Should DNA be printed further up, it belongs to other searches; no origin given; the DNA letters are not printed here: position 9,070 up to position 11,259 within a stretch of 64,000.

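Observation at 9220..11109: AsnB-type amidotransferase inside the GT operon, with Ugd and a UDP-GlcA 4-epimerase elsewhere in the window, predicts uronamide sugars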

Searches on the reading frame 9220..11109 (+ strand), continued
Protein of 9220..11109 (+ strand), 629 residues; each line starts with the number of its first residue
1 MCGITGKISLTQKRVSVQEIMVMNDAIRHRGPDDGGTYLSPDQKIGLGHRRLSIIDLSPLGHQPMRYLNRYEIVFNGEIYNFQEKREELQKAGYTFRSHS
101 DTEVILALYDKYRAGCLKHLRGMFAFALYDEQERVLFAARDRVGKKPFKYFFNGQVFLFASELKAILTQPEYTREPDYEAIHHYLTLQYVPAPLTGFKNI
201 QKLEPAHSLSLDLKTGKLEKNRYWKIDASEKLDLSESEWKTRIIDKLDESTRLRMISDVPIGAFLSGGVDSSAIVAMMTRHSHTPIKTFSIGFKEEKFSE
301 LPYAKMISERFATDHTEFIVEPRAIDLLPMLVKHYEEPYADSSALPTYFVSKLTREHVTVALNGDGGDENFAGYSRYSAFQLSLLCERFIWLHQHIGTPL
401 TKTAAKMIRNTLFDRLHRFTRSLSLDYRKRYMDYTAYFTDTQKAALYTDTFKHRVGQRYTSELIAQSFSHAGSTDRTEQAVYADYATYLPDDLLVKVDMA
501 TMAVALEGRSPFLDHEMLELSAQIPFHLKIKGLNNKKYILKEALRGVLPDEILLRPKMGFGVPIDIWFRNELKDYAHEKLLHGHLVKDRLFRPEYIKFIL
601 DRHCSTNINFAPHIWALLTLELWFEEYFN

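Call 36: search_protein_families(library=pfam, proteins=[L024:7524-8804:+, L024:9067-10029:+, L024:11782-13092:+, L024:13092-14279:+, L022:13190-14020:+, L020:2163-3848:+, L020:5783-6883:+, L019:2702-3367:+, L019:3349-3702:+, L021:6669-7829:-], max_evalue=0.0001)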
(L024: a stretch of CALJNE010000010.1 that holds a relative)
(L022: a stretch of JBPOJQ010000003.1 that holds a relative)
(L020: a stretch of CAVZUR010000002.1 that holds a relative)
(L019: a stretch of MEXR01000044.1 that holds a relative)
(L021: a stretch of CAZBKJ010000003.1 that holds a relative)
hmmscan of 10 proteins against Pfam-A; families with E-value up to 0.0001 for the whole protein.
L024:7524-8804:+ (426 aa): 2 families
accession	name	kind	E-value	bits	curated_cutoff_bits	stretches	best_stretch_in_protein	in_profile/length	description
PF00109.32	ketoacyl-synt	-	1.5e-29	103.8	20.8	1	4-252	2-250/252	Beta-ketoacyl synthase, N-terminal domain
PF02801.28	Ketoacyl-synt_C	-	4.2e-23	82.1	20.8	1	262-379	1-119/119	Beta-ketoacyl synthase, C-terminal domain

L024:9067-10029:+ (320 aa): 3 families
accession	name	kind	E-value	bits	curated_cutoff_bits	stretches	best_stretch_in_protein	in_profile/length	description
PF00535.33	Glycos_transf_2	-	1e-24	87.8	23.3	1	8-139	2-131/168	Glycosyl transferase family 2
PF13641.12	Glyco_tranf_2_3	-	2e-06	28.4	27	1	8-119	5-117/230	Glycosyltransferase like family 2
PF10111.15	Glyco_tranf_2_2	-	3.9e-06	27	27.3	1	12-110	8-104/276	Glycosyltransferase like family 2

L024:11782-13092:+ (436 aa): 2 families
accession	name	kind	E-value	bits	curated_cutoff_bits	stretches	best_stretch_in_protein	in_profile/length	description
PF04055.27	Radical_SAM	-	5e-20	72.8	29.5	1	121-277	2-164/166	Radical SAM superfamily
PF13186.11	SPASM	-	1e-06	29.4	21.5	1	27-90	1-66/67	Iron-sulfur cluster-binding domain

L024:13092-14279:+ (395 aa): 0 families

L022:13190-14020:+ (276 aa): 2 families
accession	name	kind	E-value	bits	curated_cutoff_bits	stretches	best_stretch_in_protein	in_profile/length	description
PF00535.33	Glycos_transf_2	-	1.2e-15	58.3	23.3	1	9-130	1-128/168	Glycosyl transferase family 2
PF13704.12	Glyco_tranf_2_4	-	1.4e-08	35.5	27.5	1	16-97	2-89/98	Glycosyl transferase family 2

L020:2163-3848:+ (561 aa): 0 families

L020:5783-6883:+ (366 aa): 6 families
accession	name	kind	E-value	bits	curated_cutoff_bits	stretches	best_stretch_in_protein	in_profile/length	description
PF08241.18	Methyltransf_11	-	5.7e-14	53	21.2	1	146-239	1-95/95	Methyltransferase domain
PF13847.12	Methyltransf_31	-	5.8e-13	49.2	27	1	142-243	4-113/145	Methyltransferase domain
PF13649.12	Methyltransf_25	-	5e-11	43.6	27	1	147-235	3-97/97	Methyltransferase domain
PF08242.18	Methyltransf_12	-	6.3e-10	40.1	30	1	146-236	1-97/98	Methyltransferase domain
PF13489.12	Methyltransf_23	-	1.5e-08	35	27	1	137-246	18-124/164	Methyltransferase domain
PF08003.17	Methyltransf_9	-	4.9e-07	29.5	23.8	1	139-239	113-217/315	Protein of unknown function (DUF1698)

L019:2702-3367:+ (221 aa): 1 family
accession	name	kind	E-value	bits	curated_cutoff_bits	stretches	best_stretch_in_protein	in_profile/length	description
PF00535.33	Glycos_transf_2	-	1.1e-18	68.2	23.3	1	8-157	2-163/168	Glycosyl transferase family 2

L019:3349-3702:+ (117 aa): 1 family
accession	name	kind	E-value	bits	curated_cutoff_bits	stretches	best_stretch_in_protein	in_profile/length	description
PF10066.14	DUF2304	-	6e-13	49.4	25.5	1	8-104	2-98/106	Uncharacterized conserved protein (DUF2304)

L021:6669-7829:- (386 aa): 4 families
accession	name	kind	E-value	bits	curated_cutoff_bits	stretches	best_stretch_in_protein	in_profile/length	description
PF00534.26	Glycos_transf_1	-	6.7e-18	65.2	26.4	1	219-361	13-158/172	Glycosyl transferases group 1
PF13692.12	Glyco_trans_1_4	-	2.6e-14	54.1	27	1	222-355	2-136/142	Glycosyl transferases group 1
PF13439.12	Glyco_transf_4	-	5.7e-10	39.9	28.5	1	44-205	1-169/170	Glycosyltransferase Family 4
PF20706.3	GT4-conflict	-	3.8e-05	23.3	26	1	250-328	230-314/385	Family 4 Glycosyltransferase in conflict systems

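Call 38: search_dna_similar(query=window:9220-11109:+, collection=plasmids, mode=protein, max_rows=30, max_evalue=1e-30)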
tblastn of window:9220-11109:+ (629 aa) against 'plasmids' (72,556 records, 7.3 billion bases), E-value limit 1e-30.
Records with a match: 423; places in all: 541; records where one place covers at least 80% of the query: 402.
Best place of each record, by identity: <60% 423.
By first word of the organism name: Bacillus 94; Sinorhizobium 85; Streptomyces 57; Azospirillum 32; Rhizobium 13; Ensifer 11; Shinella 11; Mesorhizobium 11; Bradyrhizobium 7; Burkholderia 6; and 65 more.
By predicted mobility (MOB-suite, as given by PLSDB): non-mobilizable 278; mobilizable 87; conjugative 58.
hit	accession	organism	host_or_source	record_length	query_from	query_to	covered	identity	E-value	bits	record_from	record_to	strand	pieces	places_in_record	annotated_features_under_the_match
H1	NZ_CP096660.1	Halorussus limi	cell culture,saline soil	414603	1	629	100%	42.1%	3e-141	461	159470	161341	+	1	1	asnB: asparagine synthase (glutamine-hydrolyzing)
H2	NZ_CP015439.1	Anoxybacillus amylolyticus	Microbial isolate,soil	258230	1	627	100%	39.8%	1e-117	393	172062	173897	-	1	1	asnB: asparagine synthase (glutamine-hydrolyzing)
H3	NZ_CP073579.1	Photobacterium sp. GJ3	-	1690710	1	618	98%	39.2%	3e-128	424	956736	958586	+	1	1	record has no annotation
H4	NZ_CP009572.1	Sphingomonas taxi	Plant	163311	1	625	99%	38.7%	1e-128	425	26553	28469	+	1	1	asnB: asparagine synthase (glutamine-hydrolyzing)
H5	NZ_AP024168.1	Vibrio alfacsensis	-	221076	1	618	98%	38.7%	2e-121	404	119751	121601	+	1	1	XrtA/PEP-CTERM system amidotransferase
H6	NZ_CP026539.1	Solidesulfovibrio carbinolicus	-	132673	1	625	99%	38.2%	3e-128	424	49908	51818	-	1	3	asnB: asparagine synthase (glutamine-hydrolyzing)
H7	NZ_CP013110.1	Sinorhizobium americanum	Vachellia farnesiana,cell culture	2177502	1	629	100%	37.9%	2e-105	358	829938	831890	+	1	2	record has no annotation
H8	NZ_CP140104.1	Vibrio alfacsensis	Scophthalmus maximus,intestinal tract ...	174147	1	618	98%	38.4%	7e-121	402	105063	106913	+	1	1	XrtA/PEP-CTERM system amidotransferase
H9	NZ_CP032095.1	Vibrio alfacsensis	Solea senegalensis,whole ...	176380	1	618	98%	38.4%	1e-120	402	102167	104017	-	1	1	XrtA/PEP-CTERM system amidotransferase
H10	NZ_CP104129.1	Sinorhizobium sp. M103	Phaseolus vulgaris,cell ...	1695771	1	629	100%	37.8%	7e-99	388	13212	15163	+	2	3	none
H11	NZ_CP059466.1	Priestia megaterium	Prokaryotes,soil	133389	1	628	100%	37.7%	1e-110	373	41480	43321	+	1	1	asnB: asparagine synthase (glutamine-hydrolyzing)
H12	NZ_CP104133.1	Sinorhizobium sp. K101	Phaseolus vulgaris,cell ...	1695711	1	629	100%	37.6%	3e-112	377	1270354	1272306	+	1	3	none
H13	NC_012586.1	Sinorhizobium fredii NGR234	-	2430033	1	629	100%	37.6%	3e-108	365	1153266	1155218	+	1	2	record has no annotation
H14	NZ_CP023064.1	Sinorhizobium sp. CCBAU 05631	G.max,nodule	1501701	1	629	100%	37.5%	6e-108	365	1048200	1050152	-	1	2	record has no annotation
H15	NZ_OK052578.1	Metabacillus dongyingensis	white elm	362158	1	627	100%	37.5%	9e-116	387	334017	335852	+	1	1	asnB: asparagine synthase (glutamine-hydrolyzing)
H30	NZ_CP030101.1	Listeria monocytogenes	Environment,water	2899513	1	627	100%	36.2%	2e-112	378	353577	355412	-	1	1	none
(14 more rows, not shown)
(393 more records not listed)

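Call 39: get_annotated_region(hit=H5, flank=6000)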
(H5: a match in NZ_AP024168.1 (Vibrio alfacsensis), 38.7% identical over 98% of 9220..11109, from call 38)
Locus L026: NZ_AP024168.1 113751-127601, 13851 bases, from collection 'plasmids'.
description: Vibrio alfacsensis strain 04Ya108 plasmid pYa108, complete sequence
organism: Vibrio alfacsensis (NCBI taxid 1074311)
taxonomy: Bacteria; Pseudomonadota; Gammaproteobacteria; Vibrionales; Vibrionaceae; Vibrio; Vibrio alfacsensis
host: -; source: -; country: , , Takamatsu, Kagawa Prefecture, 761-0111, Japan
typing (MOB-suite, as given by PLSDB): non-mobilizable
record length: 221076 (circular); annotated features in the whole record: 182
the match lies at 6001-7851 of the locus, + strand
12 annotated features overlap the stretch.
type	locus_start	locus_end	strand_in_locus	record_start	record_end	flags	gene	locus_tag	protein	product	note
CDS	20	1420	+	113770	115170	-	-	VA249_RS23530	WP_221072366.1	TIGR03013 family XrtA/PEP-CTERM system glycosyltransferase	-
CDS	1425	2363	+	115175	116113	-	-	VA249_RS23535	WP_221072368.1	XrtA system polysaccharide deacetylase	-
CDS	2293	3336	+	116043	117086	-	-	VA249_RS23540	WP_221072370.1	FemAB family XrtA/PEP-CTERM system-associated protein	-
CDS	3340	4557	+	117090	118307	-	-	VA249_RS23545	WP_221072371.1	TIGR03087 family PEP-CTERM/XrtA system glycosyltransferase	-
CDS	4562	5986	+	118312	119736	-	xrtA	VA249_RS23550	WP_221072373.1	exosortase A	GO:0043687 - post-translational protein modification [Evidence IEA]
CDS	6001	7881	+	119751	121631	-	-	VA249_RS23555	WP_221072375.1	XrtA/PEP-CTERM system amidotransferase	GO:0006529 - asparagine biosynthetic process [Evidence IEA]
CDS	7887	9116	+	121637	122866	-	-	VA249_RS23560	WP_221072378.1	glycosyltransferase family 4 protein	-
CDS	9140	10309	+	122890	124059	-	-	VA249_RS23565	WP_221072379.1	glycosyltransferase family 4 protein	-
CDS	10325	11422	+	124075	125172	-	-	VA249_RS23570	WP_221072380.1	glycosyltransferase family 4 protein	-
CDS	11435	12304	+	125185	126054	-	-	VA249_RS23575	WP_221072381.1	glycosyltransferase family 2 protein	-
CDS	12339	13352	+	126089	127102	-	-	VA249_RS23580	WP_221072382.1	glycosyltransferase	-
CDS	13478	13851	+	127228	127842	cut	-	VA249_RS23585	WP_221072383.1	3'-5' exonuclease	-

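Call 40: get_annotated_region(hit=H30, flank=4000)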
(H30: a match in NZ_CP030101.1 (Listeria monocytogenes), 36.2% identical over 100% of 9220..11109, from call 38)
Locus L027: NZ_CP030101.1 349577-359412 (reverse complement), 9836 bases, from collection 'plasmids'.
description: Listeria monocytogenes strain FDAARGOS_57 plasmid unnamed, complete sequence
organism: Listeria monocytogenes (NCBI taxid 1639)
taxonomy: Bacteria; Bacillota; Bacilli; Bacillales; Listeriaceae; Listeria; Listeria monocytogenes
host: -; source: Environment,water; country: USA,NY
typing (MOB-suite, as given by PLSDB): non-mobilizable
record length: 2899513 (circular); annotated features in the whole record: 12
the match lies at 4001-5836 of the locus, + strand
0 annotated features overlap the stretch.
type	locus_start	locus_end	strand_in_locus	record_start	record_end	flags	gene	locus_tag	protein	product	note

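Call 41: get_annotated_region(hit=H1, flank=6000)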
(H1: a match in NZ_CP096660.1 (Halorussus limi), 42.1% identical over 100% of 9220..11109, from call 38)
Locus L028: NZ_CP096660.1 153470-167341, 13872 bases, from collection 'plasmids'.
description: Halorussus limi strain XZYJT49 plasmid unnamed1, complete sequence
organism: Halorussus limi (NCBI taxid 2938695)
taxonomy: Archaea; Euryarchaeota; Halobacteria; Halobacteriales; Haladaptataceae; Halorussus; Halorussus limi
host: -; source: cell culture,saline soil; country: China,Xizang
typing (MOB-suite, as given by PLSDB): non-mobilizable
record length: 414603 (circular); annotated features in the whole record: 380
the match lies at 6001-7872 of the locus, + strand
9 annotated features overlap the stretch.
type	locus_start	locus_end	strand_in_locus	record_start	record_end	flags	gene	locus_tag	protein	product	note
CDS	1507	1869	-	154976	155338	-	-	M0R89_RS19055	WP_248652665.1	hypothetical protein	-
CDS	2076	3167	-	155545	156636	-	-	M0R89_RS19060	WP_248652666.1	peptidoglycan bridge formation glycyltransferase FemA/FemB family protein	GO:0044038 - cell wall macromolecule biosynthetic process [Evidence IEA]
CDS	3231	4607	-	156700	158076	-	-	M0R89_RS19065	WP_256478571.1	sulfatase-like hydrolase/transferase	-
CDS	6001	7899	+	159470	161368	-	asnB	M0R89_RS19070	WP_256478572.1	asparagine synthase (glutamine-hydrolyzing)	GO:0006529 - asparagine biosynthetic process [Evidence IEA]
CDS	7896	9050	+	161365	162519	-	-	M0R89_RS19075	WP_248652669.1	glycosyltransferase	-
CDS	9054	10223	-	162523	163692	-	-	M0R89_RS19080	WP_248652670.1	glycosyltransferase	-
CDS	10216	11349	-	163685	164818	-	-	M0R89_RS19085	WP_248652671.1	glycosyltransferase family 4 protein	-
CDS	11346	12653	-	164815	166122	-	-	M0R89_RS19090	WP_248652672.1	glycosyltransferase family 2 protein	-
CDS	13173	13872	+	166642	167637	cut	-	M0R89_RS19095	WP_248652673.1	hypothetical protein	-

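Call 42: get_annotated_region(hit=H2, flank=6000)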
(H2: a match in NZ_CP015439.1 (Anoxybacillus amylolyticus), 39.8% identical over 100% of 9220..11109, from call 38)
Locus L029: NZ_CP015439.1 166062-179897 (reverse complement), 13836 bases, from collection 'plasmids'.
description: Anoxybacillus amylolyticus strain DSM 15939 plasmid pDSM15939_1, complete sequence
organism: Anoxybacillus amylolyticus (NCBI taxid 294699)
taxonomy: Bacteria; Bacillota; Bacilli; Bacillales; Bacillaceae; Anoxybacillus; Anoxybacillus amylolyticus
host: -; source: Microbial isolate,soil; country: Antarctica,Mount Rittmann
typing (MOB-suite, as given by PLSDB): non-mobilizable; replicon rep_cluster_264
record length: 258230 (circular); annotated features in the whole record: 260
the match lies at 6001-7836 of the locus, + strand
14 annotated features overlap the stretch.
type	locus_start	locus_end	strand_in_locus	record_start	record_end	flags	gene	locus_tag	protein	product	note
CDS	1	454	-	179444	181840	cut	-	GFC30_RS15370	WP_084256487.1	trypsin-like peptidase domain-containing protein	-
CDS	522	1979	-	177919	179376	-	-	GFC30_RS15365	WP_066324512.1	IS66 family transposase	-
CDS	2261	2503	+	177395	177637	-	-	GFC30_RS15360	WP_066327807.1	DUF2584 domain-containing protein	-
CDS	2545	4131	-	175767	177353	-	pckA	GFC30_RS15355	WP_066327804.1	phosphoenolpyruvate carboxykinase (ATP)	GO:0006094 - gluconeogenesis [Evidence IEA]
CDS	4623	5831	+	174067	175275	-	metK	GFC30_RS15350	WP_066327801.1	methionine adenosyltransferase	GO:0006556 - S-adenosylmethionine biosynthetic process [Evidence IEA]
CDS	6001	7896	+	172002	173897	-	asnB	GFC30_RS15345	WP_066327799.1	asparagine synthase (glutamine-hydrolyzing)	GO:0006529 - asparagine biosynthetic process [Evidence IEA]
CDS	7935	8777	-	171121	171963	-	-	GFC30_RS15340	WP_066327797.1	C39 family peptidase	-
CDS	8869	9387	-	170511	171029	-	-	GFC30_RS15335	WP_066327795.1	gamma carbonic anhydrase family protein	-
CDS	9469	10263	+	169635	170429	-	-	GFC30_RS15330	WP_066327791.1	alpha/beta hydrolase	-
CDS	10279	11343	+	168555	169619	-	-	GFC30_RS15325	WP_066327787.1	tetraprenyl-beta-curcumene synthase family protein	-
CDS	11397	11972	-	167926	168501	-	-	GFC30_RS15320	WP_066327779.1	class I SAM-dependent methyltransferase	-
CDS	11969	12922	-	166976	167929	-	-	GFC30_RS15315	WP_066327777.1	TIGR01212 family radical SAM protein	-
CDS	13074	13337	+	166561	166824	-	-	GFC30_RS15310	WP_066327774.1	YtzC family protein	-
CDS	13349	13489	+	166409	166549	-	-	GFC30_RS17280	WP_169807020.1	hypothetical protein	-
